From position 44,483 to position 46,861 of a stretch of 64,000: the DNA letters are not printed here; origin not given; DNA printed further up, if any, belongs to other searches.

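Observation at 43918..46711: LapG-like periplasmic protease paired with a sensor whose HD-GYP domain has lost its metal ligands: possible LapD/LapG-type c-di-GMP switch on a different receptor domain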

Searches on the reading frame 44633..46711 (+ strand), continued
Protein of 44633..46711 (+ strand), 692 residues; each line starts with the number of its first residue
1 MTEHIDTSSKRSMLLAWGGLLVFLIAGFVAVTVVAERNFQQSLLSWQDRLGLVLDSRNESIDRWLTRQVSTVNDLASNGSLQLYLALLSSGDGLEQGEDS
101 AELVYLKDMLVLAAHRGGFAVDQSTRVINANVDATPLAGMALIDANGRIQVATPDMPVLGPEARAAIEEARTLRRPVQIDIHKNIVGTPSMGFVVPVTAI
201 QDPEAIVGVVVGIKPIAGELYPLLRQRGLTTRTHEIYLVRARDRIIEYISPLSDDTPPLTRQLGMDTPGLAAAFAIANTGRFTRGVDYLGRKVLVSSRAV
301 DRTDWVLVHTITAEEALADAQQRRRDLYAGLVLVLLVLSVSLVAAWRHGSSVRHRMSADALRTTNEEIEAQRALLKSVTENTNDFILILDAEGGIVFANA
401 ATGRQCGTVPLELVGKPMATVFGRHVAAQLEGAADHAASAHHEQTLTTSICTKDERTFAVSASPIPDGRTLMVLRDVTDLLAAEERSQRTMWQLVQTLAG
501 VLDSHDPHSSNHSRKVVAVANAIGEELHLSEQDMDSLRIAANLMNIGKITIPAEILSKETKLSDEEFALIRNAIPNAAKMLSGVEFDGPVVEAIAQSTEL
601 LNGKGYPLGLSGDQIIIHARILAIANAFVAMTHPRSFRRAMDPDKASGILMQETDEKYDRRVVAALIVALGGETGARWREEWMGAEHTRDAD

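Call 30: search_protein_families(library=pfam, proteins=[L038:4158-6548:-, L003:17070-21794:-, L014:11875-12795:+, L046:7612-8949:-, L027:7686-16094:-, L078:7379-9019:-, L033:4752-6431:+, L017:12068-13210:+, L039:14959-16536:+, L072:3249-4604:-], max_evalue=0.00001)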
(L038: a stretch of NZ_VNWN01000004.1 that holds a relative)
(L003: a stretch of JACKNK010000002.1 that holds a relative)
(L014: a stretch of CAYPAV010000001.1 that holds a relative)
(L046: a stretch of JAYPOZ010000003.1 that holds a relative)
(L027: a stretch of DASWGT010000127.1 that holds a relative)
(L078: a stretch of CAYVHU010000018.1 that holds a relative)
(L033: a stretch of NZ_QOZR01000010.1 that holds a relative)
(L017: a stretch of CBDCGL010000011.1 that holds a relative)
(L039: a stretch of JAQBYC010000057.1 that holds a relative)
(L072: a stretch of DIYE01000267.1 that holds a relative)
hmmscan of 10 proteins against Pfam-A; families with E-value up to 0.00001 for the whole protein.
L038:4158-6548:- (796 aa): 3 families
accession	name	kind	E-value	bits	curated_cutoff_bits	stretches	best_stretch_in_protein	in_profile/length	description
PF00005.33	ABC_tran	-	8.9e-31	107.8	25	1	571-720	1-137/137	ABC transporter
PF00664.28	ABC_membrane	-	6.3e-22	79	28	1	240-502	4-268/274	ABC transporter transmembrane region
PF13304.12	AAA_21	-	6.6e-08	33.4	27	0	692-751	238-301/304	AAA domain, putative AbiEii toxin, Type IV TA system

L003:17070-21794:- (1574 aa): 9 families
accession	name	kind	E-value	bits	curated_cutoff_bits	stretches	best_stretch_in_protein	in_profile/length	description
PF13426.13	PAS_9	-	3.2e-82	271.9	27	5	889-990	2-102/103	PAS domain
PF08447.18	PAS_3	-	8.8e-82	269.9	25.6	5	647-734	2-89/89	PAS fold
PF08448.16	PAS_4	-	4.9e-69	230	23.1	3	382-492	1-110/110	PAS fold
PF00563.25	EAL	-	4.8e-68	229.5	31.3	1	1183-1418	2-236/236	EAL domain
PF00989.32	PAS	-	3.6e-65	217.5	22.6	4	882-989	5-113/113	PAS fold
PF13188.13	PAS_8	-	3.9e-38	128.5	21.8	2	753-798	2-47/65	PAS domain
PF00990.26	GGDEF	-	8.4e-24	84.6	23.8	1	1003-1159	1-157/161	Diguanylate cyclase, GGDEF domain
PF00072.30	Response_reg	-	1.7e-21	76.9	30.2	1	1449-1558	2-110/111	Response regulator receiver domain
PF12860.13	PAS_7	-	2.9e-06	27.8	27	0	885-919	2-36/115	PAS fold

L014:11875-12795:+ (306 aa): 1 family
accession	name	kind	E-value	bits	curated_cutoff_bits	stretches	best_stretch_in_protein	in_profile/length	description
PF00149.33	Metallophos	-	6.6e-14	53.2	21.5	1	75-270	2-159/191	Calcineurin-like phosphoesterase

L046:7612-8949:- (445 aa): 0 families

L027:7686-16094:- (2802 aa): 3 families
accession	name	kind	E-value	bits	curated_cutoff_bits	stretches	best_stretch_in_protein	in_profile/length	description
PF00353.25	HemolysinCabind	-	5.6e-72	237.6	23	13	1100-1134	2-36/36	RTX calcium-binding nonapeptide repeat (4 copies)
PF13385.13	Laminin_G_3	-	1.9e-28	99.9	27.6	1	2306-2465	1-150/151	Concanavalin A-like lectin/glucanases superfamily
PF02210.31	Laminin_G_2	-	3.4e-09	37.7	22.9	1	2351-2457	16-125/126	Laminin G domain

L078:7379-9019:- (546 aa): 5 families
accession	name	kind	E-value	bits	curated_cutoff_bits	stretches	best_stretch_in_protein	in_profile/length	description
PF00009.33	GTP_EFTU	-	5.7e-52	176.5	26.5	1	30-296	2-188/188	Elongation factor Tu GTP binding domain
PF16658.11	RF3_C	-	1.9e-41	141.4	40.1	1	405-532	1-131/132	Class II release factor RF3, C-terminal domain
PF22042.2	EF-G_D2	-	2.7e-22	79.1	27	1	313-399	1-83/84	Elongation factor G domain 2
PF03144.31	GTP_EFTU_D2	-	4.1e-10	40.4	30.3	1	332-397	2-72/73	Elongation factor Tu domain 2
PF01926.29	MMR_HSR1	-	9.4e-07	29.4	21.9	1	34-161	2-113/113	50S ribosome-binding GTPase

L033:4752-6431:+ (559 aa): 2 families
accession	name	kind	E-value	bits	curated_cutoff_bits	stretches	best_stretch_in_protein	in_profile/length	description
PF02518.31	HATPase_c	-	9.8e-14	52.2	26.4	1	445-547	6-107/111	Histidine kinase-, DNA gyrase B-, and HSP90-like ATPase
PF25323.1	6TM_PilS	-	6.5e-06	26.4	27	0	169-281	54-166/189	PilS-like transmembrane domain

L017:12068-13210:+ (380 aa): 0 families

L039:14959-16536:+ (525 aa): 2 families
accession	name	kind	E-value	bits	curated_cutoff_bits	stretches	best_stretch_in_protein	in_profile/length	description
PF00294.29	PfkB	-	5.6e-19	69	25.8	1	210-508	2-296/302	pfkB family carbohydrate kinase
PF01467.32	CTP_transf_like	-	5.3e-16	59.5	21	1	46-152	2-109/133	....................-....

L072:3249-4604:- (451 aa): 2 families
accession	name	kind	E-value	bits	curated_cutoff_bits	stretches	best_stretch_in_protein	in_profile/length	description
PF13437.12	HlyD_3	-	1.8e-19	70.8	22.2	1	302-398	2-92/106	HlyD family secretion protein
PF16576.10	HlyD_D23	-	7e-10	39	30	1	272-370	82-177/214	Barrel-sandwich domain of CusB or HlyD membrane-fusion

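Call 33: search_protein_families(library=pfam, proteins=[L007:2381-3682:-, L060:12144-13511:+, L007:1009-2106:-, L012:6355-7380:-, L037:7755-9023:-, L017:12068-13210:+, L035:3749-5194:+, L044:12139-13500:-], max_evalue=0.1)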
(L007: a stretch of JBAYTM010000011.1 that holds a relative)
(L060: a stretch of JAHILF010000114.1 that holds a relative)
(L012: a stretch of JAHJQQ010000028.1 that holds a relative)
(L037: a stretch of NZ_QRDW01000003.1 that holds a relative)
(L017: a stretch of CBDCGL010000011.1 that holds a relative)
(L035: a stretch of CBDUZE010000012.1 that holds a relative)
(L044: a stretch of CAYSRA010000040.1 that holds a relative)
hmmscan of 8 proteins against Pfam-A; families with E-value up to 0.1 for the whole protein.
L007:2381-3682:- (433 aa): 11 families
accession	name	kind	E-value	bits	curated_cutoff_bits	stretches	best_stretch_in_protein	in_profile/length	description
PF04575.19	SlipAM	-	1.7e-06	28.2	22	1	138-433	5-288/288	Surface lipoprotein assembly modifier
PF13432.12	TPR_16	-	2.3e-05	25.2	32.7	1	45-102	2-59/65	Tetratricopeptide repeat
PF13525.12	YfiO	-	7.2e-05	23.1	25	1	40-118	5-87/203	Outer membrane lipoprotein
PF07719.23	TPR_2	-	7.8e-05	22.9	27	0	78-101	5-28/34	Tetratricopeptide repeat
PF24575.1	TPR_Slam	-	0.0001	23.1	35.2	1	37-95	44-102/104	Surface lipoprotein assembly modifier, N-terminal TPR repeats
PF14559.12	TPR_19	-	0.00013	22.7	25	1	50-110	1-61/68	Tetratricopeptide repeat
PF25060.1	ARM_TT21_2nd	-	0.00072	19.5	27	1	52-111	200-259/270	Tetratricopeptide repeat protein 21 second ARM domain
PF13371.12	TPR_9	-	0.00099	19.5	35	1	50-101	5-56/73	Tetratricopeptide repeat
PF13174.12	TPR_6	-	0.0023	18.9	26.3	0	76-103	2-29/33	Tetratricopeptide repeat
PF00515.34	TPR_1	-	0.04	14.2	27.8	0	76-101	3-28/34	Tetratricopeptide repeat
PF13428.12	TPR_14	-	0.041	15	23.5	0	44-81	5-42/44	Tetratricopeptide repeat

L060:12144-13511:+ (455 aa): 2 families
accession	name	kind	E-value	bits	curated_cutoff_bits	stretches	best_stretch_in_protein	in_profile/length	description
PF04575.19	SlipAM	-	5.4e-06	26.6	22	1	157-244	1-86/288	Surface lipoprotein assembly modifier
PF24575.1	TPR_Slam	-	7.1e-06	26.8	35.2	1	65-116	50-101/104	Surface lipoprotein assembly modifier, N-terminal TPR repeats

L007:1009-2106:- (365 aa): 0 families

L012:6355-7380:- (341 aa): 0 families

L037:7755-9023:- (422 aa): 1 family
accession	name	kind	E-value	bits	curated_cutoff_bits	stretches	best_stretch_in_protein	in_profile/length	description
PF00563.25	EAL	-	2.1e-09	37.6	31.3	1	227-400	55-233/236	EAL domain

L017:12068-13210:+ (380 aa): 4 families
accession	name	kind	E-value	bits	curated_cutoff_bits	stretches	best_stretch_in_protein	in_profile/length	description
PF13556.12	HTH_30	-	0.0022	18.2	27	1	316-350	7-41/59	PucR C-terminal helix-turn-helix domain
PF00196.25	GerE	-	0.0047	17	23.5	1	307-360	3-56/57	Bacterial regulatory proteins, luxR family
PF07638.17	Sigma70_ECF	-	0.0097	16.3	21.1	1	299-348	128-178/185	ECF sigma factor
PF08448.16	PAS_4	-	0.01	16.5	23.1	1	180-280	2-99/110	PAS fold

L035:3749-5194:+ (481 aa): 2 families
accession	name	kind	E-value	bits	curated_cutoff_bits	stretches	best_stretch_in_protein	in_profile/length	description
PF02321.23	OEP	-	2.5e-50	171.3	22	2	38-256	1-187/187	Outer membrane efflux protein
PF20992.2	CBP66_2nd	-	0.03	14.8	27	1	310-345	8-43/78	Nuclear cap binding complex subunit CBP66 second domain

L044:12139-13500:- (453 aa): 2 families
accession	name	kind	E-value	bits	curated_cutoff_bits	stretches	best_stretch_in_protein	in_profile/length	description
PF07804.18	HipA_C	-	2.3e-26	93.2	30.5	1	176-411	2-205/213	HipA-like C-terminal domain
PF13657.11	Couple_hipA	-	0.00024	22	22.5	1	18-123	9-98/99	HipA N-terminal domain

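Call 38: search_solved_structures(query=A1, max_evalue=0.01, show_alignments=0)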
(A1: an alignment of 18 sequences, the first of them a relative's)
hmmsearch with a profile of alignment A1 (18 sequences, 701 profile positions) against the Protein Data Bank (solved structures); distinct sequences matched with E-value up to 0.01: 42.
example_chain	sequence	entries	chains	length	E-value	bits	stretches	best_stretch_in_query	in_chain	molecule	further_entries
9rc0_A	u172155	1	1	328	5.5e-77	262.7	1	375-690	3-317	HD domain/sensory box protein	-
9rbz_A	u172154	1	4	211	2e-61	211.3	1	489-690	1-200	HD domain/sensory box protein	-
5z7c_A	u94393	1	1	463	5.8e-43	150.3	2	503-684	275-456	3'3'-cGAMP-specific phosphodiesterase 3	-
4mcw_A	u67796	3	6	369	1.5e-28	102.6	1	505-672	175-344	Metal dependent phosphohydrolase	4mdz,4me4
4r8z_A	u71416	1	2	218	3e-22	81.8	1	502-688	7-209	Cyclic di-GMP phosphodiesterase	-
3tm8_A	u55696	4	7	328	2.2e-08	36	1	510-646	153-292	Uncharacterized protein | Uncharacterized protein Bd1817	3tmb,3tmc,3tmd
3fc7_A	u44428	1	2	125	4.9e-08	34.8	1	364-491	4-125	HTR-like protein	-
9qq6_A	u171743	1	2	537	1.6e-06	29.8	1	363-500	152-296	histidine kinase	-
3ewk_A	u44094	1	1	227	3.2e-06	28.8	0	393-503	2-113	Sensor protein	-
6zj8_A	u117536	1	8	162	4.6e-05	25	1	362-492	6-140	Virulence sensor protein BvgS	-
6ndp_A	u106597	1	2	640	0.00032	22.2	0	397-489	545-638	Bacteriophytochrome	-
6ndo_A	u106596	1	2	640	0.00032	22.2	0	397-489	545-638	Bacteriophytochrome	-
5uyr_A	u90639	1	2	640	0.00032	22.2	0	397-489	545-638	Bacteriophytochrome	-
7l59_A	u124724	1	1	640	0.00032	22.2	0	397-489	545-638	Bacteriophytochrome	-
5akp_A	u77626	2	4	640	0.00032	22.2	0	397-489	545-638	PHYTOCHROME-LIKE PROTEIN | Bacteriophytochrome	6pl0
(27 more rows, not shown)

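Call 59: find_homologous_proteins(query=A3, max_evalue=0.00001)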
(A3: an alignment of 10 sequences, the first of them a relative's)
Query A3 (10 sequences) (341 aa, profile of the alignment): 47 proteins with E <= 0.00001 among 8000 candidates.
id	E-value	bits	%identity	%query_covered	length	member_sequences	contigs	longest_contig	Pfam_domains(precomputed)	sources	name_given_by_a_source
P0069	2.9e-112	394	59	94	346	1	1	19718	-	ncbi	-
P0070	6.1e-108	380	58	94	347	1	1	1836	-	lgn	-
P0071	1.2e-107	379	42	95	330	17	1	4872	-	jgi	jgi:hypothetical protein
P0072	7.4e-107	376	100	97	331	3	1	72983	-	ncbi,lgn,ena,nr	ncbi:MAG: hypothetical protein KKE76_08910 [Gammaproteobacteria bacterium]|nr:hypothetical protein [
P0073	4.5e-106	373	59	94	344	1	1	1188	-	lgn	-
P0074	5.4e-104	367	42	97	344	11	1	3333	-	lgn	-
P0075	1.5e-102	362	56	94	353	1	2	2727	-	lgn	-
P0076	3.4e-102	361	42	97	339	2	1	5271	-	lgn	-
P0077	7.5e-100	353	81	97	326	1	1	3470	-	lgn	-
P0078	7.8e-98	346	58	94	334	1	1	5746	-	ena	-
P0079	3.8e-94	334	42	97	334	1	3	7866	-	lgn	-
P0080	9.7e-94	333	41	95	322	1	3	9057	-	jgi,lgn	-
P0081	1.2e-93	333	52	98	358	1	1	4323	-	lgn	-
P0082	6.7e-91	324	44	97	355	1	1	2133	-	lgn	-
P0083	2.4e-89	318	40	95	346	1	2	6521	-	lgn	-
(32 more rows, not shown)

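Call 70: predict_structure(alignment_id=A4)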
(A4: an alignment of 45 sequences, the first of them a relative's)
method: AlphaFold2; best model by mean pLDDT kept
length: 331 residues; sequences in the alignment: 45
mean_pLDDT: 81.5   pTM: 0.72
mean pLDDT of the five models: 81.5, 81.4, 81.3, 81.1, 80.1
residues with pLDDT >= 90: 200; 70-90: 42; 50-70: 35; < 50: 54
segments of 3 or more residues with pLDDT < 50: 1-39, 329-331
pLDDT, mean of each block of 10 residues (from residue 1): 40 38 39 46 47 51 53 59 78 92 97 85 97 87 97 96 94 91 90 95 97 96 94 81 94 97 95 96 97 97 98 96 83 43
secondary structure, 60 per line:
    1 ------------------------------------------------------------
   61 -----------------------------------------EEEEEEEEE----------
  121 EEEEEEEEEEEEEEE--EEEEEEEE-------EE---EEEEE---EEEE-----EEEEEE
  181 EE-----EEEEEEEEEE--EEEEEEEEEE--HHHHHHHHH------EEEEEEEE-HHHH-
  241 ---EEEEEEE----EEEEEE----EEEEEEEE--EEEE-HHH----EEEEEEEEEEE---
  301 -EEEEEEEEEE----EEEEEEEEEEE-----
elements in order: E102-110 E121-135 E138-145 E158-162 E166-169 E175-182 E188-197 E200-209 H212-220 E227-234 H236-239 E244-250 E255-260 E265-272 E275-278 E287-297 E302-311 E316-326

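Call 72: fold_search(model_id=the predicted structure, library=pdb)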
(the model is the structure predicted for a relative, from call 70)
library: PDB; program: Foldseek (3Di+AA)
matches with E <= 10: 1273; with E <= 0.001: 23
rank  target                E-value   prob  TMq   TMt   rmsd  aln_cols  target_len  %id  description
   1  3hol                  1.3e-05  1.00  0.31  0.22  17.1       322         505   12  The Structure of Intact Ap-TbpB (N and C lobes) (released 2009-10-06)
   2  6cuj_A                1.6e-05  1.00  0.32  0.66   5.3       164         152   19  Crystal structure of the C-terminal domain of neisserial heparin binding antigen (NHBA) (released 2018-09-26)
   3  4qq1_A                3.2e-05  1.00  0.32  0.21  19.8       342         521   12  Crystal structure of the isotype 1 Transferrin binding protein B (TbpB) from serogroup B Neisseria meningitidis (released 2015-04-01)
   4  4o4u_B                6.3e-05  1.00  0.28  0.20  18.2       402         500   10  Crystal structure of the vaccine antigen Transferrin Binding Protein B (TbpB) mutant Trp-176-Ala from Haemophilus para (released 2015-01-14)
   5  4o3w_A                9.4e-05  1.00  0.32  0.21  16.1       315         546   12  Crystal structure of the vaccine antigen Transferrin Binding Protein B (TbpB) mutant Tyr-63-Ala from Actinobacillus su (released 2015-01-14)
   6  9clt_B                9.4e-05  1.00  0.29  0.19  19.1       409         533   10  Transferrin Binding Protein A in complex with transferrin binding protein B and transferrin (iron bound to N lobe only (released 2026-03-11)
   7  3ve2_A                1.0e-04  1.00  0.32  0.22  18.3       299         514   13  The 2.1 angstrom crystal structure of Transferrin binding protein B (TbpB) from serogroup B M982 Neisseria meningitidi (released 2012-02-22)
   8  5o1r_B                1.2e-04  1.00  0.25  0.69   3.7       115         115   21  human Fab 5H2 bound to NHBA-C3 from Neisseria meningitidis serogroup B (released 2018-05-30)
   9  4o3y                  1.4e-04  1.00  0.30  0.21  18.1       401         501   10  Crystal structure of the vaccine antigen Transferrin Binding Protein B (TbpB) mutant Arg-179-Glu from Actinobacillus ple (released 2015-01-14)
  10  4o3z                  1.6e-04  1.00  0.30  0.21  18.0       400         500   10  Crystal structure of the vaccine antigen Transferrin Binding Protein B (TbpB) mutant Tyr-95-Ala from Actinobacillus pleu (released 2015-01-14)
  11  4qq1_B                1.7e-04  1.00  0.28  0.20  18.5       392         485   11  Crystal structure of the isotype 1 Transferrin binding protein B (TbpB) from serogroup B Neisseria meningitidis (released 2015-04-01)
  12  3pqs                  2.0e-04  1.00  0.30  0.20  18.5       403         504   11  The crystal structures of porcine pathogen ApH87_TbpB (released 2011-02-02)
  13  8gm3_A                2.9e-04  1.00  0.33  0.46   7.2       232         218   14  Vibrio harveyi Holo HphA (released 2024-03-27)
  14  5o1r_A                3.2e-04  1.00  0.26  0.70   3.2       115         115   19  human Fab 5H2 bound to NHBA-C3 from Neisseria meningitidis serogroup B (released 2018-05-30)
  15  4o4x_A                3.2e-04  1.00  0.29  0.20  18.4       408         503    9  Crystal structure of the vaccine antigen Transferrin Binding Protein B (TbpB) double mutant Tyr-167-Ala and Trp-176-Al (released 2015-01-14)
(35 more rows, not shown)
